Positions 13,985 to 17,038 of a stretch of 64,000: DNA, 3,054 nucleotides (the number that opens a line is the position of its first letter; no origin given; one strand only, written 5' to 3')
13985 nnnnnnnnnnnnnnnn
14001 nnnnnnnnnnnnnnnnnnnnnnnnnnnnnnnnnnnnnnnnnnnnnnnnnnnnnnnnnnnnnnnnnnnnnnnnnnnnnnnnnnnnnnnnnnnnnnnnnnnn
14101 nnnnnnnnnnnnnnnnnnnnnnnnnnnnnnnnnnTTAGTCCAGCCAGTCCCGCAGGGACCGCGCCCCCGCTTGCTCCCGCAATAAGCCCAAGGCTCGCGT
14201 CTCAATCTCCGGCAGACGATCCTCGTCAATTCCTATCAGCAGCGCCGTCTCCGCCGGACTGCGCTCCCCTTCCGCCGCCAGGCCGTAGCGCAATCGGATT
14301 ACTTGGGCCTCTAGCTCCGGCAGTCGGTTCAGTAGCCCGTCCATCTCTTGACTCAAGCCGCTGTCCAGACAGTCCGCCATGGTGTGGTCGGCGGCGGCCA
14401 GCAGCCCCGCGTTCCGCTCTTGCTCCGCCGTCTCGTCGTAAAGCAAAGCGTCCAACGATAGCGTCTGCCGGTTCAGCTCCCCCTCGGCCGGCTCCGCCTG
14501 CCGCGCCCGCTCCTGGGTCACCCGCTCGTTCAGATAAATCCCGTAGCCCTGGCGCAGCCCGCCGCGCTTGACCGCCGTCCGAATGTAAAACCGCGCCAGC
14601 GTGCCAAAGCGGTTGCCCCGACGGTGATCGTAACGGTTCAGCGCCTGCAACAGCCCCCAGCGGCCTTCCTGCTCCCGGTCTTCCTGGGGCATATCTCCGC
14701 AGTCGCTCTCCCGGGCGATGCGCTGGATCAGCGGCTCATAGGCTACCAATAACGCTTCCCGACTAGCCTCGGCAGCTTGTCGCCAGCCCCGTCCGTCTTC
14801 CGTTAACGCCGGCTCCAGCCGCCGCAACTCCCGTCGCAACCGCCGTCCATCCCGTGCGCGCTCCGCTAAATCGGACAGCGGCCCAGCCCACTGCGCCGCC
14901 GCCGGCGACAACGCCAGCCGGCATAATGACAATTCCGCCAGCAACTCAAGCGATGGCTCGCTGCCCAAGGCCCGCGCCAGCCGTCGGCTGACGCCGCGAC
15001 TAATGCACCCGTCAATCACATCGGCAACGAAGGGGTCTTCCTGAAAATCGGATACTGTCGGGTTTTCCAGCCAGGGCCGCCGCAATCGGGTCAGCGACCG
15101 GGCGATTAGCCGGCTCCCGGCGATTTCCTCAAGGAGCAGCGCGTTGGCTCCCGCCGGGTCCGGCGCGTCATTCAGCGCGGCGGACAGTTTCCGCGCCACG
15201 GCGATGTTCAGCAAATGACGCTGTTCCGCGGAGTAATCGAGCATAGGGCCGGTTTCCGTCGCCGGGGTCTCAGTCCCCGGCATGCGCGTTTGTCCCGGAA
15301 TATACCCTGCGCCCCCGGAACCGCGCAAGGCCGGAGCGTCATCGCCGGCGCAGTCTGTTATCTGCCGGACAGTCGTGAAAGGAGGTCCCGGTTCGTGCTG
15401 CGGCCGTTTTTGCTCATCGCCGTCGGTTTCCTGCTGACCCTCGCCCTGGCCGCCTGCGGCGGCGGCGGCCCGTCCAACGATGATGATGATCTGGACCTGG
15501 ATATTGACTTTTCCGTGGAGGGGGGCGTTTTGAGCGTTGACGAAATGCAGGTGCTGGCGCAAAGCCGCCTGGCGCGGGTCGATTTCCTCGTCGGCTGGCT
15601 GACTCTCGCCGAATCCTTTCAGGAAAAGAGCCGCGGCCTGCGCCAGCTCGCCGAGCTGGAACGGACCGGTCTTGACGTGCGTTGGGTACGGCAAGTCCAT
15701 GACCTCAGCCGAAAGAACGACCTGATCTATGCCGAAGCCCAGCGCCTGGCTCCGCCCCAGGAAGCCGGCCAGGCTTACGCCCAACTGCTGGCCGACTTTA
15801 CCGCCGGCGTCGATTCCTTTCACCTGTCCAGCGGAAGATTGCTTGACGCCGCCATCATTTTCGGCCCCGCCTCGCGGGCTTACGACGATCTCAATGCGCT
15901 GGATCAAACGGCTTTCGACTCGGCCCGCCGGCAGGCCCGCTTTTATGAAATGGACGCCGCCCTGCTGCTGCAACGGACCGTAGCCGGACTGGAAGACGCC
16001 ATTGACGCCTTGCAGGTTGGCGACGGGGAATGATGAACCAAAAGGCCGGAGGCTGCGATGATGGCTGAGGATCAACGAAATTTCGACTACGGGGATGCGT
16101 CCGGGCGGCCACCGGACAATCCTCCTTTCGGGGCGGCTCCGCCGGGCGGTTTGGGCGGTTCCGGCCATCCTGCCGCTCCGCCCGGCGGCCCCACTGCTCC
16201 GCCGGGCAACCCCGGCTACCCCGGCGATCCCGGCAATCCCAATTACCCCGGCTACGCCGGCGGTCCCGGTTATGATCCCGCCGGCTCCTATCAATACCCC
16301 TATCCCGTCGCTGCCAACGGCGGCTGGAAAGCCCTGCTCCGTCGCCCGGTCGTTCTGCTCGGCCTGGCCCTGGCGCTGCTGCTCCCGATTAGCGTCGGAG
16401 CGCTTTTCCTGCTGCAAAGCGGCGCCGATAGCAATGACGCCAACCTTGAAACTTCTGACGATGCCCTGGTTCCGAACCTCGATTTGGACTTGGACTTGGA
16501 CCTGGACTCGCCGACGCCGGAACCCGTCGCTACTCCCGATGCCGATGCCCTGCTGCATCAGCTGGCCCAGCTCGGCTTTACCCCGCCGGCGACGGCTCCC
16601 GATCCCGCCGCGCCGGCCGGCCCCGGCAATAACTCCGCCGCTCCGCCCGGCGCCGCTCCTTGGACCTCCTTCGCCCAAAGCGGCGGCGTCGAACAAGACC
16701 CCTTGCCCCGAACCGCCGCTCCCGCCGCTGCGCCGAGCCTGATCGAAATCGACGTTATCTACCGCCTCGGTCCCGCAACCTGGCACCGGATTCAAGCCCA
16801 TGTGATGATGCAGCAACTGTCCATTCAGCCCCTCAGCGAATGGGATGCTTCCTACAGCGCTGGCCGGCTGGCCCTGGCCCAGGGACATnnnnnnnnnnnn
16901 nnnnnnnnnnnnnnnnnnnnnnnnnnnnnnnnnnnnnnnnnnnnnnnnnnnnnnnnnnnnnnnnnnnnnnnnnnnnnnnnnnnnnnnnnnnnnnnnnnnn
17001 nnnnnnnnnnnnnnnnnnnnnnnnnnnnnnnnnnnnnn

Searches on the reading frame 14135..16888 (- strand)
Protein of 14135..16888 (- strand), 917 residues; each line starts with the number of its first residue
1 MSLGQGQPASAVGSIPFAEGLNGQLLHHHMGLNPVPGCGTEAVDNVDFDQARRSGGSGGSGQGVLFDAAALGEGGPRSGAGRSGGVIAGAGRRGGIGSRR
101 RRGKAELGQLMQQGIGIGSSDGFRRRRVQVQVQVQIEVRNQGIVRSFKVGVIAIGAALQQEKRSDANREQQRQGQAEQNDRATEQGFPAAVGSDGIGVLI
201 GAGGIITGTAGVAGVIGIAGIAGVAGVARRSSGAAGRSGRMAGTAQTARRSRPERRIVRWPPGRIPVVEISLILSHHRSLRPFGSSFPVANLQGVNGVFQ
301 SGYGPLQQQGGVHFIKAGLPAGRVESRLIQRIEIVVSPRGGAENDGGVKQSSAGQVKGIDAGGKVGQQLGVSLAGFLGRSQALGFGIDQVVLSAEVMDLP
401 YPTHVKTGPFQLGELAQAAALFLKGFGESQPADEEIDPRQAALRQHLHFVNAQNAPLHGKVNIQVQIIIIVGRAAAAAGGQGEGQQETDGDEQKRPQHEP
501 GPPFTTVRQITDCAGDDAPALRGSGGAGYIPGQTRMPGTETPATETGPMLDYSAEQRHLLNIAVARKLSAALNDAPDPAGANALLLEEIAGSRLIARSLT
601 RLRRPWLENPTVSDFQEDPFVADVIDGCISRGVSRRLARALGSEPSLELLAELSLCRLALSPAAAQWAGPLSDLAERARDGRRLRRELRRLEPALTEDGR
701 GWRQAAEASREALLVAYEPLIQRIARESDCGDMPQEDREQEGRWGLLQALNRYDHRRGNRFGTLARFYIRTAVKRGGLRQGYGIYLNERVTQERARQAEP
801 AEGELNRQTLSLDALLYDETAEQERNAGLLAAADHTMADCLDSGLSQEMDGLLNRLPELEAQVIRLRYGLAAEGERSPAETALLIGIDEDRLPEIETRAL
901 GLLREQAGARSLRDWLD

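Call 8: search_protein_families(library=pfam, proteins=[window:14135-16888:-], max_evalue=0.01)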
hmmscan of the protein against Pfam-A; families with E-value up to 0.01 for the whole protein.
window:14135-16888:- (917 aa): 2 families
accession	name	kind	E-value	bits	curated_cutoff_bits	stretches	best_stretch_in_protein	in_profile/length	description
PF04542.20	Sigma70_r2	-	6.1e-05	23.2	24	1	715-775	3-63/71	Sigma-70 region 2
PF04545.22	Sigma70_r4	-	0.00037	20.4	24.1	1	852-905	1-50/50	Sigma-70, region 4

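Call 14: search_protein_families(library=phrogs, proteins=[window:14135-16888:-], max_evalue=0.01)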
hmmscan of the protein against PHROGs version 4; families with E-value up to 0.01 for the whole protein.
window:14135-16888:- (917 aa): 1 family
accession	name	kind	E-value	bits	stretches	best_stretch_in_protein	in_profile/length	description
phrog_351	-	transcription regulation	5.1e-23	82.6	1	704-908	499-727/928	RNA polymerase sigma factor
